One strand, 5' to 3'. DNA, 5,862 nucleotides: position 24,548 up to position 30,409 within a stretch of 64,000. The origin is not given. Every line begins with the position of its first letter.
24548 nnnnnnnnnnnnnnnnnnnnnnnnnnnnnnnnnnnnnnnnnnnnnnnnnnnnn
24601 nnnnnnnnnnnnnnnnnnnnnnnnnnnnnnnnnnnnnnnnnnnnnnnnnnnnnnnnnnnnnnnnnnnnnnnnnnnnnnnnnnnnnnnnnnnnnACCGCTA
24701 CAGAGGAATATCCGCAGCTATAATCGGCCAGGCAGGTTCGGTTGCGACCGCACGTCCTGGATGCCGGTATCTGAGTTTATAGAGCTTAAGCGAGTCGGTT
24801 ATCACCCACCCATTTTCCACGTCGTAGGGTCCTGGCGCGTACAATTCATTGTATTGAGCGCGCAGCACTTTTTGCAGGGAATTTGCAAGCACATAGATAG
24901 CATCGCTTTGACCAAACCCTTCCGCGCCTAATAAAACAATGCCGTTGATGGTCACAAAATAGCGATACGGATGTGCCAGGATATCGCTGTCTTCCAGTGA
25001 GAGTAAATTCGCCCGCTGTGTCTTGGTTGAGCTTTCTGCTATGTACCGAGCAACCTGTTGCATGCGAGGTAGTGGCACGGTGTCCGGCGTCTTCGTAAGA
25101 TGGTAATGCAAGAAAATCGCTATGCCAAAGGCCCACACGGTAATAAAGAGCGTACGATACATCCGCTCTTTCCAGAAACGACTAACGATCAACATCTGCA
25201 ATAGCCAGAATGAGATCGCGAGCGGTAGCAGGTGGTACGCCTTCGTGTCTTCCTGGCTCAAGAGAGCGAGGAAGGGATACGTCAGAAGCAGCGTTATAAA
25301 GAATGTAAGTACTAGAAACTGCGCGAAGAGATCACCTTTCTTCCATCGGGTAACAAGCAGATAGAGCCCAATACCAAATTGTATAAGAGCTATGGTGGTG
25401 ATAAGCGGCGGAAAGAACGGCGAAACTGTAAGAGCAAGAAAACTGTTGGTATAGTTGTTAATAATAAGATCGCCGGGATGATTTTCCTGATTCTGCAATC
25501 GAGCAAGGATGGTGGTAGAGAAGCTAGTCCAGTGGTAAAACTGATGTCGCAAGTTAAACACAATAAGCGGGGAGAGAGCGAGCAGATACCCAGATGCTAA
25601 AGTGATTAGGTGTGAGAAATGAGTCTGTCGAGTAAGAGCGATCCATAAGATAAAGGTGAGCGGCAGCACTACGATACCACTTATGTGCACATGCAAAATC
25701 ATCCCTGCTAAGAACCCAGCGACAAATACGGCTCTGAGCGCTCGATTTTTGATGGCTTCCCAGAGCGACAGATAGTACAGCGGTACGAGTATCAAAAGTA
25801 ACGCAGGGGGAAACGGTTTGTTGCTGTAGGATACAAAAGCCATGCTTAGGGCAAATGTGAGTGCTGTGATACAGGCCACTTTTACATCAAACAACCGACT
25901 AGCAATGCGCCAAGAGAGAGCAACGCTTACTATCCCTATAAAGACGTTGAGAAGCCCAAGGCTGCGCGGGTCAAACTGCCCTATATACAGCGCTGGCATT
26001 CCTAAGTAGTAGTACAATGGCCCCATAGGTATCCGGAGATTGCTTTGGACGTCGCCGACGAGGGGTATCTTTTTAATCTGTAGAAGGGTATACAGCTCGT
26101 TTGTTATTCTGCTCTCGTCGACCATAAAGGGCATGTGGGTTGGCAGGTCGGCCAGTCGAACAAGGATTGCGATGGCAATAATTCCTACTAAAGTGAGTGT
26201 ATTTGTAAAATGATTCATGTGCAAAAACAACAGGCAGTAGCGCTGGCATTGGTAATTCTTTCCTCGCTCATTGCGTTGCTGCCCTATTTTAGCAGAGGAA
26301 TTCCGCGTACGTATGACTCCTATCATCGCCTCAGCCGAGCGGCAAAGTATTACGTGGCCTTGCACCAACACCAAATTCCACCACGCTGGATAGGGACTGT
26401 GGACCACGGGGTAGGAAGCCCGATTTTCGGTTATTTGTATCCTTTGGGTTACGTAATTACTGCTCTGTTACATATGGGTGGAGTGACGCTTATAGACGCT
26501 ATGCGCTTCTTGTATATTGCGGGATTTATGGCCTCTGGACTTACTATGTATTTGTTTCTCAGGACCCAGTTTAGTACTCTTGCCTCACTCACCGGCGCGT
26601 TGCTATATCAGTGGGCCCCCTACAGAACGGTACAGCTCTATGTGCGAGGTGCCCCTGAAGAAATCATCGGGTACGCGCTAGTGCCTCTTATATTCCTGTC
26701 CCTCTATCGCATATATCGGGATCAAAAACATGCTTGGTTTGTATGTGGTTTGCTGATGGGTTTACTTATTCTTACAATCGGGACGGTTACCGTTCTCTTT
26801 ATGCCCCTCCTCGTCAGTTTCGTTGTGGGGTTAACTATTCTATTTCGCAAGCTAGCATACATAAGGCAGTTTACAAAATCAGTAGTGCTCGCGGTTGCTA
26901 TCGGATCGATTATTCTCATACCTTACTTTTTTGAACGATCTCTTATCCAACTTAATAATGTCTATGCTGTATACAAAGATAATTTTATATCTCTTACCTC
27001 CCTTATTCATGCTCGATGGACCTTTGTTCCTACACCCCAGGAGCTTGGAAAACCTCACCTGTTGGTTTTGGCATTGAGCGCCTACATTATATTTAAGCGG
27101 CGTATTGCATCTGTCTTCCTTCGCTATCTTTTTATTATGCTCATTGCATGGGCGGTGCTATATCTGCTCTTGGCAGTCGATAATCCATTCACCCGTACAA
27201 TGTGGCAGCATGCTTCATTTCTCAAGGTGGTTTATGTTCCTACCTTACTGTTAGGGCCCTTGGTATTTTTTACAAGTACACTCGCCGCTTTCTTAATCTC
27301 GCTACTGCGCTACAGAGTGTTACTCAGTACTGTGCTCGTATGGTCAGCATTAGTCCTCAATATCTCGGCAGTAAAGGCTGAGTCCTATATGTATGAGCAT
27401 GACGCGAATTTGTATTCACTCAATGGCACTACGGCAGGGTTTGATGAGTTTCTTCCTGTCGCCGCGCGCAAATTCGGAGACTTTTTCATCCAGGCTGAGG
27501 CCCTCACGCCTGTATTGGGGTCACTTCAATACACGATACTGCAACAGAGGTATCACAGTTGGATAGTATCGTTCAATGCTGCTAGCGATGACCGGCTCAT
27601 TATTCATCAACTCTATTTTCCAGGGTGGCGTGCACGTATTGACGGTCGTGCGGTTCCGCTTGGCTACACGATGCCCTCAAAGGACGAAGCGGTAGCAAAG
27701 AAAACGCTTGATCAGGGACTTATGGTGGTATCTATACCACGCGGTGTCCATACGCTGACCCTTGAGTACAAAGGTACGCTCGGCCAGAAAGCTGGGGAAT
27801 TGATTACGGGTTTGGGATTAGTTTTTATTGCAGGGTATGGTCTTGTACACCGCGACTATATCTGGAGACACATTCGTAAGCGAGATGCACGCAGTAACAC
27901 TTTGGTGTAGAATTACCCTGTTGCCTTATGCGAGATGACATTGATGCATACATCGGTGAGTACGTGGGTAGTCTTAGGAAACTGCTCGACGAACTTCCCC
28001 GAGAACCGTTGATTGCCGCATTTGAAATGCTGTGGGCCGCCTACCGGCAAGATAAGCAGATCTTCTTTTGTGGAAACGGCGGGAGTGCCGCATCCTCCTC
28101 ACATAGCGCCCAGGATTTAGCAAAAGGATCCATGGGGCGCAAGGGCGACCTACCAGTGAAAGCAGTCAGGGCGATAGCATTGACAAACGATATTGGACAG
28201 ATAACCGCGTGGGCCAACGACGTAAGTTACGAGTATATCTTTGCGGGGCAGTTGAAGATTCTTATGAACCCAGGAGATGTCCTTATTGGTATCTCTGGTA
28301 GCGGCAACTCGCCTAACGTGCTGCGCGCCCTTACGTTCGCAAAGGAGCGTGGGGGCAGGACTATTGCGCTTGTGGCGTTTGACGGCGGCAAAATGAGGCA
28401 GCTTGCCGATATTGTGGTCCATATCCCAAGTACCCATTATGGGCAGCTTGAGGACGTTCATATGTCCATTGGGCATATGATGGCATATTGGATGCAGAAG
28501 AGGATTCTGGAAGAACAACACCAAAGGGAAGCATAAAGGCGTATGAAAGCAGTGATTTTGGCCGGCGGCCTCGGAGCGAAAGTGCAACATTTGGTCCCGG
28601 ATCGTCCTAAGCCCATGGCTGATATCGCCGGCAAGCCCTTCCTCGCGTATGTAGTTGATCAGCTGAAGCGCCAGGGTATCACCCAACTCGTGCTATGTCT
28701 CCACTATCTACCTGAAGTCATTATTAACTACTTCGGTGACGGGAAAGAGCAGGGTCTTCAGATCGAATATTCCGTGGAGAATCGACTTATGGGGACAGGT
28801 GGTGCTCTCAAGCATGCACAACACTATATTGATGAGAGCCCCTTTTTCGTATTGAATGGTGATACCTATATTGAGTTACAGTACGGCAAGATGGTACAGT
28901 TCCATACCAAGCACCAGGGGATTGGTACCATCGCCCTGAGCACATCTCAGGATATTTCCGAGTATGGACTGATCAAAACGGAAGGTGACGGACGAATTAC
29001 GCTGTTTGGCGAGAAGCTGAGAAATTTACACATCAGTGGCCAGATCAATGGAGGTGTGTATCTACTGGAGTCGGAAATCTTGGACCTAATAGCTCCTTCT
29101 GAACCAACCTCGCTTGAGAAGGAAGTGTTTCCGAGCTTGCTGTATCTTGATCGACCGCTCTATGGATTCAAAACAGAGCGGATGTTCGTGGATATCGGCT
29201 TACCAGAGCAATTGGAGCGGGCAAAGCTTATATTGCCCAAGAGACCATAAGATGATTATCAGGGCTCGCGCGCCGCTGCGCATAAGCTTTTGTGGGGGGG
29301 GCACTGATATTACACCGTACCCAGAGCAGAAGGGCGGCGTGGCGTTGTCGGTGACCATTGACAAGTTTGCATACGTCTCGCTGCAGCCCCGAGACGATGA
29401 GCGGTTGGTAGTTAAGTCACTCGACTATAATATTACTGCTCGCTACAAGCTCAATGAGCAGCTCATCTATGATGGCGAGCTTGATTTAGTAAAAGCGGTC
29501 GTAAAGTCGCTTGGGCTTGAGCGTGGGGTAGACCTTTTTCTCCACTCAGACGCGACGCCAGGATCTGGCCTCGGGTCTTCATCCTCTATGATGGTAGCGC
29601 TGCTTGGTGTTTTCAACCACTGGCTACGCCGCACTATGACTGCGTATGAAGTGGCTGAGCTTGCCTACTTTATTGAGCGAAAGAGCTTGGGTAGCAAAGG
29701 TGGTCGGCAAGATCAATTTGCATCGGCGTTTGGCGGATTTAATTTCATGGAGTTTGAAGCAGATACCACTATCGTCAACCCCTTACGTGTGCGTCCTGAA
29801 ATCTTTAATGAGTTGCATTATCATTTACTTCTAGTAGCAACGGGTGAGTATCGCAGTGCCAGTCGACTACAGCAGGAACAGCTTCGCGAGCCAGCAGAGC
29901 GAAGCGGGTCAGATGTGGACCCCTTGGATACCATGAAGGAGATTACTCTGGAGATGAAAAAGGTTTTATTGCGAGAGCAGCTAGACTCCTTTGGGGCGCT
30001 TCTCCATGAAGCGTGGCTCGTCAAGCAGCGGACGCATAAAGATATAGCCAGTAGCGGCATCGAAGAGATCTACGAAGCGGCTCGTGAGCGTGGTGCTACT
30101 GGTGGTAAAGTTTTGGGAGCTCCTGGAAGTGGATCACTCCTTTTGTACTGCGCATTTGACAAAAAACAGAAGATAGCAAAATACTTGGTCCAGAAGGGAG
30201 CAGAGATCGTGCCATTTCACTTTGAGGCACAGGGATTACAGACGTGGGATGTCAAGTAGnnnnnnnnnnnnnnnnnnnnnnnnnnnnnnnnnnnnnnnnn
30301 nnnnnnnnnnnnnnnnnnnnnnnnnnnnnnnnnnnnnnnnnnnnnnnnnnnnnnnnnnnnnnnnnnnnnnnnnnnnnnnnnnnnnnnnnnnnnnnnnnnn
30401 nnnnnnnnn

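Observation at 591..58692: Nineteen GT-C-type polytopic membrane glycosyltransferases in 64 kb, suggesting a combinatorial lipid-carrier-dependent extracytoplasmic glycosylation island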

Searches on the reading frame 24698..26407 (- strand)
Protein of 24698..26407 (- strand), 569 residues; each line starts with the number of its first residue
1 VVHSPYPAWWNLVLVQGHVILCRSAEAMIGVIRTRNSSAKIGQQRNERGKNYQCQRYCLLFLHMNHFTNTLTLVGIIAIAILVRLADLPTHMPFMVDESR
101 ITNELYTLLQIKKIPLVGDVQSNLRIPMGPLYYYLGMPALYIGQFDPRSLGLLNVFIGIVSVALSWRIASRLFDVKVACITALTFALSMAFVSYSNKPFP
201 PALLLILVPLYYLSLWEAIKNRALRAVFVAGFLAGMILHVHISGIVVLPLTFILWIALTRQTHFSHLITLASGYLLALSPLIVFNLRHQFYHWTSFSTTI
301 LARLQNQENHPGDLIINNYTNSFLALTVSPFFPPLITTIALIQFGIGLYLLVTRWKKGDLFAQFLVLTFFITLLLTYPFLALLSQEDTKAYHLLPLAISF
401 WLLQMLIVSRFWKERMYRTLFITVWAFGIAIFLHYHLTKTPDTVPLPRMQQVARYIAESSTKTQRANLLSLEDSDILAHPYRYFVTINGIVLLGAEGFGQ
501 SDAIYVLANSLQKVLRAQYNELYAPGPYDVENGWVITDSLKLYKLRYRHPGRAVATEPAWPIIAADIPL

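Call 5: search_protein_families(library=pfam, proteins=[window:24698-26407:-], max_evalue=0.01)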
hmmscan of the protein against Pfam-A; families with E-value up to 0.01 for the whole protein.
window:24698-26407:- (569 aa): 1 family
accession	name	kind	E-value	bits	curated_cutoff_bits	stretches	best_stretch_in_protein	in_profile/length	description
PF13231.12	PMT_2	-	3.1e-08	34.4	26.1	1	130-281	4-154/160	Dolichyl-phosphate-mannose-protein mannosyltransferase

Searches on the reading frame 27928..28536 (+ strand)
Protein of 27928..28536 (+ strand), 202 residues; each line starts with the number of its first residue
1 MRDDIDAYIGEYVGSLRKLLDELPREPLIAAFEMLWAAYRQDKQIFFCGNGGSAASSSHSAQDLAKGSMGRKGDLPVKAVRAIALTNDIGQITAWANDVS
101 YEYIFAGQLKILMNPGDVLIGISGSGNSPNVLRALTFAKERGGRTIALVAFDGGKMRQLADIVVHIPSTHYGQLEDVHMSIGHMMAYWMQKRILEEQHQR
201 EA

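Call 6: search_protein_families(library=pfam, proteins=[window:27928-28536:+], max_evalue=0.001)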
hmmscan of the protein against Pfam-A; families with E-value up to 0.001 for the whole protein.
window:27928-28536:+ (202 aa): 2 families
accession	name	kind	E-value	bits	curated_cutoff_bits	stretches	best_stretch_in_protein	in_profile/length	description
PF13580.11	SIS_2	-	5.2e-18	65.8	27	1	12-149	2-137/138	SIS domain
PF01380.27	SIS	-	8.4e-13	48.7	25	1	89-168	27-106/131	SIS domain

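Call 30: search_protein_families(library=ncbifam, proteins=[window:27928-28536:+], max_evalue=0.00001)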
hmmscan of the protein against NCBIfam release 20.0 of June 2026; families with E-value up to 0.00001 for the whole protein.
window:27928-28536:+ (202 aa): 11 families
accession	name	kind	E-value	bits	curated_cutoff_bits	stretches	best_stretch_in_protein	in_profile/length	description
TIGR00441.1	gmhA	equivalog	5.6e-36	123.9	209.45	1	34-186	3-150/154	D-sedoheptulose 7-phosphate isomerase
NF010546.0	PRK13936.1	equivalog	2.2e-34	119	276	1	26-197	27-196/197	phosphoheptose isomerase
NF001628.0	PRK00414.1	equivalog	1.4e-28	99.9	265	1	30-192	32-189/192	D-sedoheptulose 7-phosphate isomerase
NF010547.0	PRK13938.1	equivalog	7.6e-27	94.2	320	1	29-188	32-186/196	D-sedoheptulose 7-phosphate isomerase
NF008138.0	PRK10886.1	equivalog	4.6e-21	75.4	352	1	32-181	31-178/196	DnaA initiator-associating protein DiaA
TIGR03127.2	RuMP_HxlB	equivalog_domain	1.5e-08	34.7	160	1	113-172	70-129/178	6-phospho-3-hexuloisomerase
NF003915.0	PRK05441.1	subfamily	1.7e-08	33.8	168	1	112-166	128-182/300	N-acetylmuramic acid 6-phosphate etherase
NF009222.0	PRK12570.1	subfamily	3e-08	32.9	255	1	100-165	123-188/307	N-acetylmuramic acid 6-phosphate etherase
NF041755.1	RuMP_HxlAB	equivalog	2.3e-07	30.1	500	1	113-174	286-348/391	bifunctional 3-hexulose-6-phosphate synthase/6-phospho-3-hexuloisomerase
TIGR00274.1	TIGR00274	equivalog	3.2e-07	29.7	302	1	113-165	124-176/291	N-acetylmuramic acid 6-phosphate etherase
NF008458.0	PRK11337.1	equivalog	3.2e-06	26.3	378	1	112-169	185-242/293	MurR/RpiR family transcriptional regulator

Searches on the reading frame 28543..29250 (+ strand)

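Call 6: search_protein_families(library=pfam, proteins=[window:28543-29250:+], max_evalue=0.001)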
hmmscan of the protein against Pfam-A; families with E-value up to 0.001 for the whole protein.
window:28543-29250:+ (235 aa): 2 families
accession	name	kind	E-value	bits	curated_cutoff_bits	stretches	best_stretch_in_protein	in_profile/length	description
PF00483.29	NTP_transferase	-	2.8e-34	119.2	21.2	1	2-228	1-239/245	Nucleotidyl transferase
PF12804.13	NTP_transf_3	-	3.5e-08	34.2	27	1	3-108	1-96/160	MobA-like NTP transferase domain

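Call 80: search_protein_families(library=ncbifam, proteins=[window:28543-29250:+], max_evalue=1e-8)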
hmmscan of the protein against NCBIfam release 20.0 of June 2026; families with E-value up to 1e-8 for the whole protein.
window:28543-29250:+ (235 aa): 19 families
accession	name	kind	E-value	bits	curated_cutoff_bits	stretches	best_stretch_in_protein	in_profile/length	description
NF052502.1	man1P_GTase_Rv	exception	3.2e-50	171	440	1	2-226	2-225/352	mannose-1-phosphate guanylyltransferase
NF049965.1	GlMnHpPGnyltfHddC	equivalog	2.8e-46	157.9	300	1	1-225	1-215/221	D-glycero-D-manno-heptose 1-phosphate guanosyltransferase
TIGR03992.1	Arch_glmU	subfamily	1.5e-36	126.1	292.1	1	1-224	1-220/393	bifunctional sugar-1-phosphate nucleotidylyltransferase/acetyltransferase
NF045761.1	NAMPUrTaseMurU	equivalog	7.8e-29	101.1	250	1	1-227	1-223/226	N-acetylmuramate alpha-1-phosphate uridylyltransferase MurU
TIGR02623.1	G1P_cyt_trans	equivalog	2.5e-27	95.9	300.25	2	1-66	1-66/255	glucose-1-phosphate cytidylyltransferase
NF041313.1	UDPGP_AglF_Halo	equivalog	1.1e-26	93.8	400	1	1-228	1-231/234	UTP--glucose-1-phosphate uridylyltransferase AglF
TIGR01208.1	rmlA_long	equivalog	5.3e-22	78.2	320.25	1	2-190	1-189/353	glucose-1-phosphate thymidylyltransferase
NF041173.1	Sug_nt_acttase_Thmprot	equivalog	3e-18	65.9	600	1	1-221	1-217/405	bifunctional sugar-1-phosphate nucleotidylyltransferase/acetyltransferase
NF003670.0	PRK05293.1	equivalog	9.4e-15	54.4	470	1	3-227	7-254/382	glucose-1-phosphate adenylyltransferase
NF045697.1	MurNAcPUrMurU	equivalog_domain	3.1e-14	52.9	370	1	4-108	1-105/229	N-acetylmuramate alpha-1-phosphate uridylyltransferase MurU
TIGR01173.1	glmU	equivalog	2.9e-13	49.5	366.85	1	1-181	1-178/452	bifunctional UDP-N-acetylglucosamine diphosphorylase/glucosamine-1-phosphate N-acetyltransferase GlmU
NF010934.1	PRK14354.1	equivalog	7.1e-13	47.9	450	1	3-180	2-177/447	bifunctional UDP-N-acetylglucosamine diphosphorylase/glucosamine-1-phosphate N-acetyltransferase GlmU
TIGR01099.1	galU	equivalog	9.3e-13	48.3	326.8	0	1-75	2-76/261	UTP--glucose-1-phosphate uridylyltransferase GalU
NF010935.0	PRK14355.1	equivalog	3.1e-12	45.9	718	1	2-180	5-183/459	bifunctional UDP-N-acetylglucosamine diphosphorylase/glucosamine-1-phosphate N-acetyltransferase GlmU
TIGR02091.1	glgC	equivalog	1e-10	41.3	424.9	1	2-180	2-203/364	glucose-1-phosphate adenylyltransferase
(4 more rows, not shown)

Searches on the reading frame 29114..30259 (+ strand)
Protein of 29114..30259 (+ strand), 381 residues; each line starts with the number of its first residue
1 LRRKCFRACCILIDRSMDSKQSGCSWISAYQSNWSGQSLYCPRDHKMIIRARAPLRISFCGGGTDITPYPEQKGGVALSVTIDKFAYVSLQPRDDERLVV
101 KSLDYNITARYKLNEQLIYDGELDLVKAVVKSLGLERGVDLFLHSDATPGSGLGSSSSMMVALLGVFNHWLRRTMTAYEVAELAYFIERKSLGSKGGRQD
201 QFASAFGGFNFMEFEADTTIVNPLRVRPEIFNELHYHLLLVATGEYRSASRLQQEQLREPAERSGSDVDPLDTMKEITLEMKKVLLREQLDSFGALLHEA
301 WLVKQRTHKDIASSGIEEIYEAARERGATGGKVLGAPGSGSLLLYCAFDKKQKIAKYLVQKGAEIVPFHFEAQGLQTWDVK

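Call 6: search_protein_families(library=pfam, proteins=[window:29114-30259:+], max_evalue=0.001)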
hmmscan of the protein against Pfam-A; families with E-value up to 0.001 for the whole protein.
window:29114-30259:+ (381 aa): 1 family
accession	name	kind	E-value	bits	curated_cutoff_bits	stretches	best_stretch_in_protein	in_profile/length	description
PF00288.32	GHMP_kinases_N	-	1.9e-17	63.6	22.3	1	126-208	3-87/87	GHMP kinases N terminal domain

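Call 30: search_protein_families(library=ncbifam, proteins=[window:29114-30259:+], max_evalue=0.00001)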
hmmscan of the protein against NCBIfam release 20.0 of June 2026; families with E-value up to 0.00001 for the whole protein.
window:29114-30259:+ (381 aa): 11 families
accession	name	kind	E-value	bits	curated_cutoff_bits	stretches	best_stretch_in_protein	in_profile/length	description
NF049969.1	GlMnHpPKinHddA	equivalog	3.5e-72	243.7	600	1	47-380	1-338/338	D-glycero-D-manno-heptose 7-phosphate kinase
NF009948.0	PRK13412.1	equivalog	1.9e-23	82.2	721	1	129-345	719-934/974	bifunctional fucokinase/fucose-1-phosphate guanylyltransferase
NF003036.0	PRK03926.1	equivalog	1.2e-17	64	403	1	126-375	64-296/302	mevalonate kinase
TIGR00549.1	mevalon_kin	equivalog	1.5e-17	64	163.05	1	77-343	19-274/276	mevalonate kinase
NF003006.0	PRK03817.1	equivalog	1.8e-15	56.8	443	1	49-212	2-161/352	galactokinase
NF003472.0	PRK05101.1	equivalog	5e-13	48.7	499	1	51-208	23-182/382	galactokinase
NF003705.0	PRK05322.1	equivalog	1.9e-11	43.3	385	1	53-207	24-181/388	galactokinase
TIGR00131.1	gal_kin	equivalog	6.3e-11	41.8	226.65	1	46-208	15-180/388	galactokinase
NF001816.0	PRK00555.1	equivalog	5e-08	32.3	509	1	47-208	1-161/363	galactokinase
TIGR00191.1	thrB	equivalog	1.2e-07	30.9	168.25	1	125-222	66-157/304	homoserine kinase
NF002288.1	PRK01212.1-4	equivalog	1.5e-07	30.8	194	1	120-356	54-276/303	homoserine kinase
